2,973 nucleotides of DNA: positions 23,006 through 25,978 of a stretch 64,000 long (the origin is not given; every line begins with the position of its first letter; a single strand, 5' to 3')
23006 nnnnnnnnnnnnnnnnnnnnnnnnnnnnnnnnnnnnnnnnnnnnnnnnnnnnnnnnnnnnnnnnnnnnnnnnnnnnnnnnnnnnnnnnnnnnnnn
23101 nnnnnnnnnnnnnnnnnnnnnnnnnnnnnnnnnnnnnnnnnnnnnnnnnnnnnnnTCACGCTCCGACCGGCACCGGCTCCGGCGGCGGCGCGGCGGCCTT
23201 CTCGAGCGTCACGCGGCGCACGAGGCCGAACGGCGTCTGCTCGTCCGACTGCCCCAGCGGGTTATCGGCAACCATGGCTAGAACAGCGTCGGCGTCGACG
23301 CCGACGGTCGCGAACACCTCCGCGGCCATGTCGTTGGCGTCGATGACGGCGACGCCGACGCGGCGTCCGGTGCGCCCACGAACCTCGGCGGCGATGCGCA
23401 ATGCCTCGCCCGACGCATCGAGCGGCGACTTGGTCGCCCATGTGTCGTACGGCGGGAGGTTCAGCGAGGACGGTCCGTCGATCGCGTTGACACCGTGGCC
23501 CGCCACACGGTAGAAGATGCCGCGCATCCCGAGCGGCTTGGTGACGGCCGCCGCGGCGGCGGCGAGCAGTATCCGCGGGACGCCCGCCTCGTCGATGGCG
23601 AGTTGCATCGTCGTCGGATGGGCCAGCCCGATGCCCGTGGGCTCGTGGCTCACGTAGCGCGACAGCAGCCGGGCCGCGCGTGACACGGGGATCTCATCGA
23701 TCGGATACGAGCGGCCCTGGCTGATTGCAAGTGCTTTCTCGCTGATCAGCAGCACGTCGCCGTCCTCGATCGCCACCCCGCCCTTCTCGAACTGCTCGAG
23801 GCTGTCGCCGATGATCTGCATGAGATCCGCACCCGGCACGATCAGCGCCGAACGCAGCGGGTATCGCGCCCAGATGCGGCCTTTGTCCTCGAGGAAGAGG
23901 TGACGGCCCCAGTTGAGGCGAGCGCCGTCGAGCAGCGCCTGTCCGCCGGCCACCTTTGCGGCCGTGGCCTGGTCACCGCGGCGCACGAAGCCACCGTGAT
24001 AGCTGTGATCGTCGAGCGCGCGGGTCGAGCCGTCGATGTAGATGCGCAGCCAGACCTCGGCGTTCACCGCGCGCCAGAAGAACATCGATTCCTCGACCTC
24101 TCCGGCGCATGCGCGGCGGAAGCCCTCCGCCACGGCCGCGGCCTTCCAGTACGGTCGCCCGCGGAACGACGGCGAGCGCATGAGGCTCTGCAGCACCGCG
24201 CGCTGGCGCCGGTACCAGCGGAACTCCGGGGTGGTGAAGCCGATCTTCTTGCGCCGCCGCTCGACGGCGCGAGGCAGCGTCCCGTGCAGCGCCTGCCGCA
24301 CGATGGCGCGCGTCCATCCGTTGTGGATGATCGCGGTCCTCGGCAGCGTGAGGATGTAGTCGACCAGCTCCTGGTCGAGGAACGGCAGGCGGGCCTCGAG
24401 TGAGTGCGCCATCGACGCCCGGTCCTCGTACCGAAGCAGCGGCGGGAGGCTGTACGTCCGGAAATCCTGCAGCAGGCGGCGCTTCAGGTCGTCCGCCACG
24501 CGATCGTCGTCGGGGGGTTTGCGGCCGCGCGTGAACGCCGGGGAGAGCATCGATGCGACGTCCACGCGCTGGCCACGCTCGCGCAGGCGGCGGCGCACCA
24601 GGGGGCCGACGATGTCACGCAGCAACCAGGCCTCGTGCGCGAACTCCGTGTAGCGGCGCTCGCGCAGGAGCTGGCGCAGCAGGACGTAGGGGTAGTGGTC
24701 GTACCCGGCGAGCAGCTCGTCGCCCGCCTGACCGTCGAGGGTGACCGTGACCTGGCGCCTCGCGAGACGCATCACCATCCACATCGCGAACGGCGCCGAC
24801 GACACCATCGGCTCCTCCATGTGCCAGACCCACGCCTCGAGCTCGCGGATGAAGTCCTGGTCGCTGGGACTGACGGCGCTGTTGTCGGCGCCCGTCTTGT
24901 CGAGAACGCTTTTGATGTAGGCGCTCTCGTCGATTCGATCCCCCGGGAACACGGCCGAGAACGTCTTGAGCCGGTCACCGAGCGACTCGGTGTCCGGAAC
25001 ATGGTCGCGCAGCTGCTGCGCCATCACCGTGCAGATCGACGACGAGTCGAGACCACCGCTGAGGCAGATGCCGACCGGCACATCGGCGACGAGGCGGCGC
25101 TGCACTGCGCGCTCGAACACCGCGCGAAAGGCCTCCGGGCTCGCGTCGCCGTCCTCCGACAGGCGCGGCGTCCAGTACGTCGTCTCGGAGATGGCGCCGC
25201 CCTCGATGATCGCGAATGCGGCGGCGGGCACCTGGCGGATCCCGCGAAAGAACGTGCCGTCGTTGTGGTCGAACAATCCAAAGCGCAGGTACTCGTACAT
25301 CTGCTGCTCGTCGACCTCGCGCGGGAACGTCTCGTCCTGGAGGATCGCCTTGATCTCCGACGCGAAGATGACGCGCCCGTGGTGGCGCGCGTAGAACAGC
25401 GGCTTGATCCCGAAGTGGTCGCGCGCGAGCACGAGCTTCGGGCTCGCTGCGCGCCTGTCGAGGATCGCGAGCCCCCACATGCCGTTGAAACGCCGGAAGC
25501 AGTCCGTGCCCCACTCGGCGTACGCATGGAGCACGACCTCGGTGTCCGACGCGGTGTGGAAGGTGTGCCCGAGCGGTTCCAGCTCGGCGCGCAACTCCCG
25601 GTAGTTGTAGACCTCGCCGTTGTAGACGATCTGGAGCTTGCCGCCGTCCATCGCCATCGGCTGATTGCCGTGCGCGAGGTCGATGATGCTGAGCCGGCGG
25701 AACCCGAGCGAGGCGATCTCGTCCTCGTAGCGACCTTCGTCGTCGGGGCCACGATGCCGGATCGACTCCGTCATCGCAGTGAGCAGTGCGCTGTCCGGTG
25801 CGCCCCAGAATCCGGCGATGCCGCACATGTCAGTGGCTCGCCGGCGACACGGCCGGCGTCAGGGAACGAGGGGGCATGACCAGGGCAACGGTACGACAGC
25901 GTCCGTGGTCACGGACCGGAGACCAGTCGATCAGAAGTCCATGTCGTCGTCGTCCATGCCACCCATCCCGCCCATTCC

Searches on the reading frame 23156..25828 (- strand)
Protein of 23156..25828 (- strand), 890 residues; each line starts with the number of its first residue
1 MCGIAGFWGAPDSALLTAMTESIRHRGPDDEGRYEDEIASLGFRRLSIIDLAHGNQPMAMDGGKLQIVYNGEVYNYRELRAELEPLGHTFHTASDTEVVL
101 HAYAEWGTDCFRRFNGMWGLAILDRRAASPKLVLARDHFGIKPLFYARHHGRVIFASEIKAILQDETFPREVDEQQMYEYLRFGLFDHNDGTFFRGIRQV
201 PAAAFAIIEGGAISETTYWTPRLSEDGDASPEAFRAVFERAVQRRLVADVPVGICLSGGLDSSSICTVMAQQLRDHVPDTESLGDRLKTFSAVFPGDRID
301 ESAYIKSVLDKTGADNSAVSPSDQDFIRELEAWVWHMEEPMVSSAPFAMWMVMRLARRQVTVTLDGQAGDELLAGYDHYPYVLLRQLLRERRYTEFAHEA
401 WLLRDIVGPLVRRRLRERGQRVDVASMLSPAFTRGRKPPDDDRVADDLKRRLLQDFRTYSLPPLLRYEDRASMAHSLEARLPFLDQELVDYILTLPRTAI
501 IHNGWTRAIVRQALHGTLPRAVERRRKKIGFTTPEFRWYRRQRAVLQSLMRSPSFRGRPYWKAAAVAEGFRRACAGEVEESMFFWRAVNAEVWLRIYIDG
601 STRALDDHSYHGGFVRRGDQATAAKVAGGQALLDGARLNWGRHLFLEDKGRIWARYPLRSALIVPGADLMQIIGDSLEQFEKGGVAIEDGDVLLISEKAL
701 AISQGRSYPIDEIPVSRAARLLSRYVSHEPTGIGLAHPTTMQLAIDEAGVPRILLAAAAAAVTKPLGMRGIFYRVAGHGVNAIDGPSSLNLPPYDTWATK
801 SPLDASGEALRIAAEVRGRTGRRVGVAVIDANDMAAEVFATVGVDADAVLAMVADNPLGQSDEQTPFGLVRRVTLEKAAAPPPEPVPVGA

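Call 54: search_protein_families(library=pfam, proteins=[window:23156-25828:-], max_evalue=0.00001)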
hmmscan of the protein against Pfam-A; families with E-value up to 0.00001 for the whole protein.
window:23156-25828:- (890 aa): 4 families
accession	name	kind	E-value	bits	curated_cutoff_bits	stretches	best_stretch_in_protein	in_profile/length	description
PF00733.27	Asn_synthase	-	3.6e-76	257.5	21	1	234-595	2-354/354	Asparagine synthase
PF13537.11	GATase_7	-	7.3e-46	155.6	25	1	44-164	2-123/123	Glutamine amidotransferase domain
PF13522.11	GATase_6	-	3.1e-38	131.2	27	1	29-158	2-130/130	Glutamine amidotransferase domain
PF01996.21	F420_ligase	-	9.3e-14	51.9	25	1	659-838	3-156/218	F420-0:Gamma-glutamyl ligase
